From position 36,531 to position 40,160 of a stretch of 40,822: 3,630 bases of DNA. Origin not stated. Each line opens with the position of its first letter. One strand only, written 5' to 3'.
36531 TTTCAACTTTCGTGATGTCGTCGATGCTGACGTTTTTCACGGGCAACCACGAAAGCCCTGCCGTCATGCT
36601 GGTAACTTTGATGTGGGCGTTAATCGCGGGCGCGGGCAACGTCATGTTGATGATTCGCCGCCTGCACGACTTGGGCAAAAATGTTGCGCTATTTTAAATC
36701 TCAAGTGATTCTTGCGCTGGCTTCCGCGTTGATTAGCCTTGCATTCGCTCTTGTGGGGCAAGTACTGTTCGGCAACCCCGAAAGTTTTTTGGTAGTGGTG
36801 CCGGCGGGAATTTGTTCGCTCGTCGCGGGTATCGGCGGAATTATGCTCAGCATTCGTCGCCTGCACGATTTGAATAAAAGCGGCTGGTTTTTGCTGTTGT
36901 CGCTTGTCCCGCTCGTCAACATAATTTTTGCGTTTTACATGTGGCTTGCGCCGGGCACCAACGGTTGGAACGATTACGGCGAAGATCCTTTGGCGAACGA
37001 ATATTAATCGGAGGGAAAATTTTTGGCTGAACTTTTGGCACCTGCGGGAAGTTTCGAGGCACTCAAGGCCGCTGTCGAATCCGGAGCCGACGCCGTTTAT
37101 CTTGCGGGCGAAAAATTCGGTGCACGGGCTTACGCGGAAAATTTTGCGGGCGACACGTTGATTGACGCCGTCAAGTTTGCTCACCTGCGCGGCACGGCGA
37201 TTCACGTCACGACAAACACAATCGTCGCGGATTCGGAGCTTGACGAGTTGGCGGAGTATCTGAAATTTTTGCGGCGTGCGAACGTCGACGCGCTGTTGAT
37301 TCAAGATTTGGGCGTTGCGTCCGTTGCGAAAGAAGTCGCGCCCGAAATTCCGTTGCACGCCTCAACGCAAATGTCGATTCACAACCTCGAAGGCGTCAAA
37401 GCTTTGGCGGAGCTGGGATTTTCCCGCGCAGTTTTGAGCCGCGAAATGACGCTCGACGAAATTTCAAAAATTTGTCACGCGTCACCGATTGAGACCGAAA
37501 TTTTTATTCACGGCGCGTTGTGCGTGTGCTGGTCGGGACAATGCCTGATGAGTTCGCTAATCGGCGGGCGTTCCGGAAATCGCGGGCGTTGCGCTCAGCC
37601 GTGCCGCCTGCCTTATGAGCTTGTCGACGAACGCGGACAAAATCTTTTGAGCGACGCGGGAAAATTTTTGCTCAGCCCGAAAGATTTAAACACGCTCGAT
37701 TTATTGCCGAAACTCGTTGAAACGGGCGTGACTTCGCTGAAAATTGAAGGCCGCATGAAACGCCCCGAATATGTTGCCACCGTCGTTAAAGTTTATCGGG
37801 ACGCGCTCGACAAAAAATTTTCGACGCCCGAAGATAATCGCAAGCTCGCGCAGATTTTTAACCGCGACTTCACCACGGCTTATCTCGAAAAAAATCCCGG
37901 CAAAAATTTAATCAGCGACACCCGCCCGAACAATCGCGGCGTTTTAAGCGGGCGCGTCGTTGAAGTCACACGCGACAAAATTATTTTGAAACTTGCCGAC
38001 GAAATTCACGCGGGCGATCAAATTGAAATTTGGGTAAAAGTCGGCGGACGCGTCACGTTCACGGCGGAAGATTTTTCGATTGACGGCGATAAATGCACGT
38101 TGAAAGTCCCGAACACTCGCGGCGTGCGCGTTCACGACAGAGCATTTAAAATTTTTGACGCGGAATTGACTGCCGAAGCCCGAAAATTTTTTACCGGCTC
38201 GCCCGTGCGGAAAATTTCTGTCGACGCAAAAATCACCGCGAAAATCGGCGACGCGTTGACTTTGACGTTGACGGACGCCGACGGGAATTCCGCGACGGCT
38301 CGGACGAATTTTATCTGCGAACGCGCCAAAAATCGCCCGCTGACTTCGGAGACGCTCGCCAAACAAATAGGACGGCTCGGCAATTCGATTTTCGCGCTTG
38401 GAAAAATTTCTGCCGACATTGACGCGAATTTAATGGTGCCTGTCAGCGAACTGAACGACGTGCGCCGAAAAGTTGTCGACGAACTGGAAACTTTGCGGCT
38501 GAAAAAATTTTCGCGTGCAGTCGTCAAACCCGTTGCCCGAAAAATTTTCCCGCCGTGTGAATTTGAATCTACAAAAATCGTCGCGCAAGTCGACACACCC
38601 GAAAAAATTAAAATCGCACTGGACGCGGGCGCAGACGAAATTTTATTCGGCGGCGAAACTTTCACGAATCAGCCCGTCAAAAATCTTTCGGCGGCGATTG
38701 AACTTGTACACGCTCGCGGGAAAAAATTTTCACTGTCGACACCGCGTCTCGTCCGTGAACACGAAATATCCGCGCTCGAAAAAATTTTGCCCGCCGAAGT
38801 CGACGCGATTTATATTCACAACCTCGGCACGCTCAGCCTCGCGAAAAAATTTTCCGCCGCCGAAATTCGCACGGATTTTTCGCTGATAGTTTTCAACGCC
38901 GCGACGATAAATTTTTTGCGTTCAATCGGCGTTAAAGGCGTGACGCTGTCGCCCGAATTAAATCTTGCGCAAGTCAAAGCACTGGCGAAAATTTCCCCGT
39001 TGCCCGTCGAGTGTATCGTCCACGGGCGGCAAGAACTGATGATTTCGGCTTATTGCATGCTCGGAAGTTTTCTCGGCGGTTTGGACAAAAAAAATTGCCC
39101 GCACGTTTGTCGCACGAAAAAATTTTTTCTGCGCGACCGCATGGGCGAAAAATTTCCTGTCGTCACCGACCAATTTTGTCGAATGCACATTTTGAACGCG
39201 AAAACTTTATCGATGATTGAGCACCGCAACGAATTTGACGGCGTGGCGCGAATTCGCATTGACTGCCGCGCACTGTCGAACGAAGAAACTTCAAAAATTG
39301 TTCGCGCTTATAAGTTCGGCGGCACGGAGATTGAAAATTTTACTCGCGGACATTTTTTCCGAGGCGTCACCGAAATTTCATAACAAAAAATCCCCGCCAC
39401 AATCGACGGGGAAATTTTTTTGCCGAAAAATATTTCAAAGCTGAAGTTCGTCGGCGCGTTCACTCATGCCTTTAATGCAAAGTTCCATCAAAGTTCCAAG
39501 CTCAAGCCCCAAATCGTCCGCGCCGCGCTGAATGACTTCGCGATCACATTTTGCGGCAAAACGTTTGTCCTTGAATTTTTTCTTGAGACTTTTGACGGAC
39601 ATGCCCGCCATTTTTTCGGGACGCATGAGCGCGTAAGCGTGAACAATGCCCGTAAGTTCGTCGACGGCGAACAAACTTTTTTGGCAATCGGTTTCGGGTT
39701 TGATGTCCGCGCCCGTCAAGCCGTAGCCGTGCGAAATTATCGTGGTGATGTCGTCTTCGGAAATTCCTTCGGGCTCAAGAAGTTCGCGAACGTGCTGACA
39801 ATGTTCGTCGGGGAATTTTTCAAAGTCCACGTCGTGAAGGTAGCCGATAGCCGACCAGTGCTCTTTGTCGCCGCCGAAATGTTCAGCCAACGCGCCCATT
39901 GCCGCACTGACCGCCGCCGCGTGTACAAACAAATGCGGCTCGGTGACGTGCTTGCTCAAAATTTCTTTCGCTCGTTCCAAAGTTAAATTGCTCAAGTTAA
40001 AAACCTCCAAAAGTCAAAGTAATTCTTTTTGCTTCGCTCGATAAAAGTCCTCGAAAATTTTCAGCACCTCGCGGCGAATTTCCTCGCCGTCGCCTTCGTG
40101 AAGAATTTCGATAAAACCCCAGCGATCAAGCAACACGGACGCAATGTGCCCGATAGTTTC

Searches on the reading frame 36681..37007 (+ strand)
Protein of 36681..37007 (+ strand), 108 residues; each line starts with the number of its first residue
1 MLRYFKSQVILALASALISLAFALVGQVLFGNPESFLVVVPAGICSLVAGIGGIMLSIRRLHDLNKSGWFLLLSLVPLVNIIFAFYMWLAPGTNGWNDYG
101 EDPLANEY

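Call 29: search_protein_families(library=pfam, proteins=[window:36681-37007:+], max_evalue=0.001)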
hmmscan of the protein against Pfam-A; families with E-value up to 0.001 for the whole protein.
window:36681-37007:+ (108 aa): 1 family
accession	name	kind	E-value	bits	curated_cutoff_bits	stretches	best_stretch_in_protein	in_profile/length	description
PF05656.20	DUF805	-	9.8e-18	65.1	25.7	1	7-101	16-111/111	Protein of unknown function (DUF805)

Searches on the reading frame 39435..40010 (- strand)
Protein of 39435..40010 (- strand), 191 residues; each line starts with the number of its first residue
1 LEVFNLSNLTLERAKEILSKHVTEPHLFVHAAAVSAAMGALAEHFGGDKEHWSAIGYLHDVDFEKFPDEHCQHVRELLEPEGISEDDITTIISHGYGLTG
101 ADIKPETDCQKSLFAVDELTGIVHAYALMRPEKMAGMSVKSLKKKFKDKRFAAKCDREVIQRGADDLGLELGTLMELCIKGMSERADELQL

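Call 29: search_protein_families(library=pfam, proteins=[window:39435-40010:-], max_evalue=0.001)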
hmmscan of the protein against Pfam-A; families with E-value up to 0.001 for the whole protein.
window:39435-40010:- (191 aa): 1 family
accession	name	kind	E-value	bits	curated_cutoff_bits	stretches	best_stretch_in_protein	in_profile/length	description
PF01966.28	HD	-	3e-05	24.7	22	1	28-117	2-111/116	HD domain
